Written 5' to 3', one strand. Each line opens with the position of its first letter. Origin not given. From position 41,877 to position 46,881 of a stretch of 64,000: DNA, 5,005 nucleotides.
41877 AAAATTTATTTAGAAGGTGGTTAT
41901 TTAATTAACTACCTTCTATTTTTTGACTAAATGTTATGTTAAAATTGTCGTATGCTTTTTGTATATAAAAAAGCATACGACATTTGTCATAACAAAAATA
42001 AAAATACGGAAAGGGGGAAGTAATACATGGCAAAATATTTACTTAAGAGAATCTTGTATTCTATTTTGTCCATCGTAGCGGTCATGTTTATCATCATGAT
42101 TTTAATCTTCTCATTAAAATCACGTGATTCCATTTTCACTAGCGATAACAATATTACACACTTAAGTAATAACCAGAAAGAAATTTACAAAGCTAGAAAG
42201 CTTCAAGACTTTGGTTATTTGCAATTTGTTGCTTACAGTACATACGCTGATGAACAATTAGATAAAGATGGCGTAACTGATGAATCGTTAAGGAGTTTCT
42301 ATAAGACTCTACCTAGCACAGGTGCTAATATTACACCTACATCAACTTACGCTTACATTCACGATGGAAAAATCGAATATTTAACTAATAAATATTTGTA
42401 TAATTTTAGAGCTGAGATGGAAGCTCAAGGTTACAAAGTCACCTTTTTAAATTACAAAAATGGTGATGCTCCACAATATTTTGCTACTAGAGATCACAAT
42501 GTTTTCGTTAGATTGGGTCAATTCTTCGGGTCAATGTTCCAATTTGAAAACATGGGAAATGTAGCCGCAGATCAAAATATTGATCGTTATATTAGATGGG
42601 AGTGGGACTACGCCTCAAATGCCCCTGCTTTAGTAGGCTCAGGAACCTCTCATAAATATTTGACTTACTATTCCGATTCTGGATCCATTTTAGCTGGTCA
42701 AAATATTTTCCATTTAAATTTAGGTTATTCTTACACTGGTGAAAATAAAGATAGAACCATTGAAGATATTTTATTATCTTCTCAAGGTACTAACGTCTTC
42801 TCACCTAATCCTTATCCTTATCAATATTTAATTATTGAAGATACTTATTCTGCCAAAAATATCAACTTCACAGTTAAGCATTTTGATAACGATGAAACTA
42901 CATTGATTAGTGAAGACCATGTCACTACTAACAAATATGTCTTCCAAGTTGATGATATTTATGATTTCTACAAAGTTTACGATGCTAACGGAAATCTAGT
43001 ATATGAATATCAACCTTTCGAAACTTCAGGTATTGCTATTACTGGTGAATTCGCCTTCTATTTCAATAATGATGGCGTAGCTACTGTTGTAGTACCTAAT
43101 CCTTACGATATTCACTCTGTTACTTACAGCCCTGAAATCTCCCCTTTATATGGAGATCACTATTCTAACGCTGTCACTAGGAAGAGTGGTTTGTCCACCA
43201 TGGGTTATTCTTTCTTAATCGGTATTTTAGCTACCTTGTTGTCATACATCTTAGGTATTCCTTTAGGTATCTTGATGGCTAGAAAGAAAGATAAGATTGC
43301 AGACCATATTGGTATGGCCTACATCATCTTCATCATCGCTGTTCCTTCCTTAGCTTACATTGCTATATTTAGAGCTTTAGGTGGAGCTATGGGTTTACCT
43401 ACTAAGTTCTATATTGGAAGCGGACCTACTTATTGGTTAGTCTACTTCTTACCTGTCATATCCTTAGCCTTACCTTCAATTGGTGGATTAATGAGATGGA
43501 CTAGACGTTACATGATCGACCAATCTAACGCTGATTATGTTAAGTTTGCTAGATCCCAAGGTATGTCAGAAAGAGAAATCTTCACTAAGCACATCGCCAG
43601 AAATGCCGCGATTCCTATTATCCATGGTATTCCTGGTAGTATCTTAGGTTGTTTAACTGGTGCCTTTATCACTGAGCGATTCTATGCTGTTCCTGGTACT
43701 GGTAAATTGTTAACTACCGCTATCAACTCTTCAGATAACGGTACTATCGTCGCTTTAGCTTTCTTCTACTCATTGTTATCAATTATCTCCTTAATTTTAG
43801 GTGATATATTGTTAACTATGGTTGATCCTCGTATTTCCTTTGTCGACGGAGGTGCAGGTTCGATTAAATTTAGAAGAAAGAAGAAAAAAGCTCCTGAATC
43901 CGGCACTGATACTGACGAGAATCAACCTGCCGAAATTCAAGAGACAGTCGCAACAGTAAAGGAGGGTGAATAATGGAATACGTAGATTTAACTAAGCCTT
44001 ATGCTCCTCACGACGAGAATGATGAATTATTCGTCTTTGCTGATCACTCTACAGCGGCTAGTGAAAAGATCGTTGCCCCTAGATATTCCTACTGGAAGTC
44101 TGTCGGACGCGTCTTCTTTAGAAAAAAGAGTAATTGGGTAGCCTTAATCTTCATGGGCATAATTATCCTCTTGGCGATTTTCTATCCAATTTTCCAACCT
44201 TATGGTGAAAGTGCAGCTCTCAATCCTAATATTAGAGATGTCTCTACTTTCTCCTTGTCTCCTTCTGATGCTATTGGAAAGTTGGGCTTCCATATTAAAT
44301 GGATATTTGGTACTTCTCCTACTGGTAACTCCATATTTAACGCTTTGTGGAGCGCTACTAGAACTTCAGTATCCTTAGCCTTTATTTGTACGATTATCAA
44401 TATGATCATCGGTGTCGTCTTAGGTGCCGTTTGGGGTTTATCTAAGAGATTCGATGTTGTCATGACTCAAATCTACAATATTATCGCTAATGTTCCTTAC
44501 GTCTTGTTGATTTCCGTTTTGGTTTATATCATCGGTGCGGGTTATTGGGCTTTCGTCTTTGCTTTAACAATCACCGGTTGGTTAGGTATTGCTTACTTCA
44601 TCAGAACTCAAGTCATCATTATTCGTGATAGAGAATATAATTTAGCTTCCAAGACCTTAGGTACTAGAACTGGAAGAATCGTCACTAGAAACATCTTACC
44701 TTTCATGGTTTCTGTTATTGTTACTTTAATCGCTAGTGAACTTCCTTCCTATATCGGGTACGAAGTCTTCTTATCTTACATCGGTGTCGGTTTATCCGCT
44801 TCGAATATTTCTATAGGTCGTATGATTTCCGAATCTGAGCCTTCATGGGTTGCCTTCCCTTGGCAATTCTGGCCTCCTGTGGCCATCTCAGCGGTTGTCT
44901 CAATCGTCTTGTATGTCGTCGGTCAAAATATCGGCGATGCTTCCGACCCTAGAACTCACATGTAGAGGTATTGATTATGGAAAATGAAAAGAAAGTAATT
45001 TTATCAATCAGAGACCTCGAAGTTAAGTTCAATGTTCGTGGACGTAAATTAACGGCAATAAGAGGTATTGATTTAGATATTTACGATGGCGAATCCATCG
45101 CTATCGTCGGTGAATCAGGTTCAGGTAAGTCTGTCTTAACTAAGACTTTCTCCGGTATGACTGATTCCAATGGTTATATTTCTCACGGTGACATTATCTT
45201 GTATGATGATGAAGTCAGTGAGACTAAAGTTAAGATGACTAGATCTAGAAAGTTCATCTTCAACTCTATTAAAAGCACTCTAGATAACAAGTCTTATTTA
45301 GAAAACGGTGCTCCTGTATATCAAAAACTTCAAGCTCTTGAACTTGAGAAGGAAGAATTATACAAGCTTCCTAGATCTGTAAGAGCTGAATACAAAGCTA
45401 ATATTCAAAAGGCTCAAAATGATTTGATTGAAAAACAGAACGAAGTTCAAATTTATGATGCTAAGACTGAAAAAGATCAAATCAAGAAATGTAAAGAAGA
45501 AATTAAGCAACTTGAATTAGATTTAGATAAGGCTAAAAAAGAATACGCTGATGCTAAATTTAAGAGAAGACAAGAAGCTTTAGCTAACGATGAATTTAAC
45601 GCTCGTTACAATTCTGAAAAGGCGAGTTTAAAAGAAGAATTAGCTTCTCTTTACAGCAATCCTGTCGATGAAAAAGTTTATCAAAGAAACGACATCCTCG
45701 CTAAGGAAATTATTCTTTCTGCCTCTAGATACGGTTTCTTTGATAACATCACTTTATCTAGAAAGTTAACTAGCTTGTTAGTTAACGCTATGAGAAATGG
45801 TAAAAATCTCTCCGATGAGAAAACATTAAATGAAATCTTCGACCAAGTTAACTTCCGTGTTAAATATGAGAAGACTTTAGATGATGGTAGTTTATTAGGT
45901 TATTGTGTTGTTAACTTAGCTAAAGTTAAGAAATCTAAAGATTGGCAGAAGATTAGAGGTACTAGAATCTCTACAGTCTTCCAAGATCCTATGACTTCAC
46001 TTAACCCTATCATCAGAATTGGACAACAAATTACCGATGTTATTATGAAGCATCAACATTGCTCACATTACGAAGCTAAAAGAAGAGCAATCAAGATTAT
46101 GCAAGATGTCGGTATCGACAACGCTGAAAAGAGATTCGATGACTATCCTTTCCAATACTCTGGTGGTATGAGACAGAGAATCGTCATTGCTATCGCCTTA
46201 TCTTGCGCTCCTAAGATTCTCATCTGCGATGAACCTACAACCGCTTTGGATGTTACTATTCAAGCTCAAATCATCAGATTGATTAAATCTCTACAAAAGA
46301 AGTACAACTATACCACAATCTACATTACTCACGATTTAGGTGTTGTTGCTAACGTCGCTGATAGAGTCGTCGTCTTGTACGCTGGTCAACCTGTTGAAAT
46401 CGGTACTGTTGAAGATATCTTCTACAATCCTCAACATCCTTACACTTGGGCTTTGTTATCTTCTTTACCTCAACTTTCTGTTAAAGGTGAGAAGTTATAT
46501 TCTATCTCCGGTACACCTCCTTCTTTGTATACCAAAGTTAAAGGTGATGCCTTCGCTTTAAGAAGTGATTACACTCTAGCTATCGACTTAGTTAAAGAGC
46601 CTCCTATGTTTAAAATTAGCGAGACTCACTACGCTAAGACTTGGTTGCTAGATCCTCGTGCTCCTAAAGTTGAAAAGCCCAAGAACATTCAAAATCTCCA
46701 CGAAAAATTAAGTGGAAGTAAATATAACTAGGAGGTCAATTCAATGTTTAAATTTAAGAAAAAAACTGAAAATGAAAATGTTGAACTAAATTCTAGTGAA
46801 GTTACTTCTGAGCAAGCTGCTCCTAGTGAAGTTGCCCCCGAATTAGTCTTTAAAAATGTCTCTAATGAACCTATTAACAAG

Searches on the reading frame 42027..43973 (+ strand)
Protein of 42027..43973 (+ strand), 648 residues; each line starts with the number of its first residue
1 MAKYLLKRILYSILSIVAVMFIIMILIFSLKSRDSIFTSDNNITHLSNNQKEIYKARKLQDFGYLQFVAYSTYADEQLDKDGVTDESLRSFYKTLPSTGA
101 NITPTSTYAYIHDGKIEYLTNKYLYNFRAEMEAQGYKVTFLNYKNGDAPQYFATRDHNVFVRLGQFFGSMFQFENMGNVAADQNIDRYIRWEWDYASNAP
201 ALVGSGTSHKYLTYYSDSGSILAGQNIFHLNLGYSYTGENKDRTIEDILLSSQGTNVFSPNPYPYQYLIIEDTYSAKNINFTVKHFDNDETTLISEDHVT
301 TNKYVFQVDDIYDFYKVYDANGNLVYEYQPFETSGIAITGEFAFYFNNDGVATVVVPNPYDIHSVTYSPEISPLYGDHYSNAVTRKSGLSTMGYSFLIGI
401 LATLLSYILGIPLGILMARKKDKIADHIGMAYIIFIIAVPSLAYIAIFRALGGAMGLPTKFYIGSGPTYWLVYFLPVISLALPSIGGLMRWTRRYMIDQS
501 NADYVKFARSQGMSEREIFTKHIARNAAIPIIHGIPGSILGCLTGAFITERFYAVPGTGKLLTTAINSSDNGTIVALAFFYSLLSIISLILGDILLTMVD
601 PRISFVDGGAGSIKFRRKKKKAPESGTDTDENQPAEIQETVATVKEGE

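Call 19: search_protein_families(library=pfam, proteins=[window:42027-43973:+], max_evalue=0.001)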
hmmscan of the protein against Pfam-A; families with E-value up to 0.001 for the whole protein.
window:42027-43973:+ (648 aa): 1 family
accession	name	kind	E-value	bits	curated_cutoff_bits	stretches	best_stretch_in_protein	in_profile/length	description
PF00528.27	BPD_transp_1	-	4e-33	115.1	26.4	1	410-604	1-183/184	Binding-protein-dependent transport system inner membrane component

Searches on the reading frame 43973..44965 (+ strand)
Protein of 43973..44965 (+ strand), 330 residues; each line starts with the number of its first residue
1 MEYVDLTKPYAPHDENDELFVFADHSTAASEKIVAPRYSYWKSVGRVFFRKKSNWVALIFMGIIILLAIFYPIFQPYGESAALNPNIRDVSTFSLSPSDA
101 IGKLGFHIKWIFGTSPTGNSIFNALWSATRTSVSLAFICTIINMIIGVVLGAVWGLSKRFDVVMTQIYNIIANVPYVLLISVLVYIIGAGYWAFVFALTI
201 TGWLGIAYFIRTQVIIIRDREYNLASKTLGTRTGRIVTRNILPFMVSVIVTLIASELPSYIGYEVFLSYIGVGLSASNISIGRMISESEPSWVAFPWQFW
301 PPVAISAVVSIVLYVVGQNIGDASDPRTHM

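Call 19: search_protein_families(library=pfam, proteins=[window:43973-44965:+], max_evalue=0.001)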
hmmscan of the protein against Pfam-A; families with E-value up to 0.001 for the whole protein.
window:43973-44965:+ (330 aa): 2 families
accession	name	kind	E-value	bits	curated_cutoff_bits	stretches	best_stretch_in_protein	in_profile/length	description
PF00528.27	BPD_transp_1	-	1.4e-23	84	26.4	1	147-328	1-182/184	Binding-protein-dependent transport system inner membrane component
PF12911.12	OppC_N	-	4.4e-10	39.7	23.9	1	39-79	1-41/53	N-terminal TM domain of oligopeptide transport permease C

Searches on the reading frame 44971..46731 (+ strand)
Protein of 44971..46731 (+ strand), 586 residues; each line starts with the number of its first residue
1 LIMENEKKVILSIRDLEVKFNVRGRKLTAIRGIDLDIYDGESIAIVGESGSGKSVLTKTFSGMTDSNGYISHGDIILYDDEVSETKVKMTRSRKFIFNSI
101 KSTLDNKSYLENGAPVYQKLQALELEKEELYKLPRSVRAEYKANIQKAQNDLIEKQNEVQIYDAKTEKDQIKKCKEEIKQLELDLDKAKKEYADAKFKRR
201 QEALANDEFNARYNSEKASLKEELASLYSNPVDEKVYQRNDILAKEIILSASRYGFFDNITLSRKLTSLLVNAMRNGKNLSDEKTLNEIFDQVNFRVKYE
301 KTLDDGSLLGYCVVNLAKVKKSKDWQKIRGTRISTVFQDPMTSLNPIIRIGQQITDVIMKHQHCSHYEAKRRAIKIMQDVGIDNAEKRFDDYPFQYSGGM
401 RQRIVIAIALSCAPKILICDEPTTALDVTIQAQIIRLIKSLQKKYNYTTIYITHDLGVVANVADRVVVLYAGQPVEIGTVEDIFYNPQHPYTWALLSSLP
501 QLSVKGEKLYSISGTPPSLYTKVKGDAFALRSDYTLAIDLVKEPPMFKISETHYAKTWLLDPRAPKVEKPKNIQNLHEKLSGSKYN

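Call 19: search_protein_families(library=pfam, proteins=[window:44971-46731:+], max_evalue=0.001)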
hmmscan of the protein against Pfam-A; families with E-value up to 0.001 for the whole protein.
window:44971-46731:+ (586 aa): 4 families
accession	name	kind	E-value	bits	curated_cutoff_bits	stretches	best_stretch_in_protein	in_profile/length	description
PF00005.33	ABC_tran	-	1.1e-28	100.9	25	2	321-424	51-137/137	ABC transporter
PF08352.17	oligo_HPY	-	1.6e-12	48.1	27.1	1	475-534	1-60/65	Oligopeptide/dipeptide transporter, C-terminal region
PF13304.12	AAA_21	-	3.8e-08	34.2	27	1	44-459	3-303/304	AAA domain, putative AbiEii toxin, Type IV TA system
PF02463.25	SMC_N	-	0.00021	21.2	40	0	44-469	28-211/220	RecF/RecN/SMC N terminal domain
